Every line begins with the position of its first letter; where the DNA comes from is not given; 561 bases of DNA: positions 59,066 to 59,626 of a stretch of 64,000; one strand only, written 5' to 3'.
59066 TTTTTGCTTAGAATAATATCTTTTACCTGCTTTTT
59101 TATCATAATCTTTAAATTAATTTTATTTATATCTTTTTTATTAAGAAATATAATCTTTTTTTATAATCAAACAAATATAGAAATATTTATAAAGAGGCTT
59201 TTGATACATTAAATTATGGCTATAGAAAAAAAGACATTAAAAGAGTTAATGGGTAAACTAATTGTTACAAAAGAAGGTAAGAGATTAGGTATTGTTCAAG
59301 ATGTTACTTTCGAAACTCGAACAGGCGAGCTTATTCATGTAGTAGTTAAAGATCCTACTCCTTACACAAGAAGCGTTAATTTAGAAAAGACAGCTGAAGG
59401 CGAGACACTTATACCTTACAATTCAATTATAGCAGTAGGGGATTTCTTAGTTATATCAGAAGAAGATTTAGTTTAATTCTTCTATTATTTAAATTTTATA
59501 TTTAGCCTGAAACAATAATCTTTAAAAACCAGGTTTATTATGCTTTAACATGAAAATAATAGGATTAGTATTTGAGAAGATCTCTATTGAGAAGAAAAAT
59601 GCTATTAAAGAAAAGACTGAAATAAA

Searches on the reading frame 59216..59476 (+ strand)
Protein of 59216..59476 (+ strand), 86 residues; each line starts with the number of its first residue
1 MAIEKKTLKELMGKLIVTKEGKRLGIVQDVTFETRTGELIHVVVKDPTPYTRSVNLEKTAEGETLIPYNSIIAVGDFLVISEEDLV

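Call 7: search_protein_families(library=pfam, proteins=[window:59216-59476:+], max_evalue=1)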
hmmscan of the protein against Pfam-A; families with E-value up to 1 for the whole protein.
window:59216-59476:+ (86 aa): 3 families
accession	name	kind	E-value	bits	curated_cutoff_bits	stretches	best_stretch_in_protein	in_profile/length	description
PF05239.21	PRC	-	4.4e-09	36.7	21.2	1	8-80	6-71/78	PRC-barrel domain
PF24986.1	PRC_RimM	-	0.02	15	27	1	9-69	2-47/69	RimM PRC barrel domain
PF13028.12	DUF3889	-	0.056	13.8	25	1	14-45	61-92/93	Protein of unknown function (DUF3889)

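Call 41: search_solved_structures(query=window:59216-59476:+, max_evalue=1)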
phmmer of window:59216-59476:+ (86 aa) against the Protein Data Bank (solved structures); distinct sequences matched with E-value up to 1: 6.
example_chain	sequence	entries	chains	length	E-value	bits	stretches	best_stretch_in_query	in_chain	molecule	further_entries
8qzo_A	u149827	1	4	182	1.4e-09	41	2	11-81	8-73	PRC-barrel domain-containing protein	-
8onw_D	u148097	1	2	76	0.00043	23.6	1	11-81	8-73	PRC-barrel domain-containing protein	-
8onw_H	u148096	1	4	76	0.00057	23.2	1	10-81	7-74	PRC-barrel domain-containing protein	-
8onw_A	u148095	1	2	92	0.00075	22.8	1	11-81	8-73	PRC-barrel domain-containing protein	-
1pm3_A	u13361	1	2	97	0.0037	20.6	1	6-80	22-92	MTH1895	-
5tum_A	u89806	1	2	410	0.54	13.7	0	3-78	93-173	tetracycline destructase Tet(56)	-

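Call 67: search_protein_families(library=ncbifam, proteins=[window:59216-59476:+], max_evalue=0.1)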
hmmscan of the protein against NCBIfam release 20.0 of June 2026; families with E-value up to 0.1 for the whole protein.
window:59216-59476:+ (86 aa): 2 families
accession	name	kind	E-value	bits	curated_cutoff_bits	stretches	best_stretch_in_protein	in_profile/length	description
TIGR02888.1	spore_YlmC_YmxH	subfamily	2.5e-05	24.4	44.2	1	9-80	3-73/76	YlmC/YmxH family sporulation protein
TIGR02273.1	16S_RimM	equivalog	0.0026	17.2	66.2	1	9-71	98-146/166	ribosome maturation factor RimM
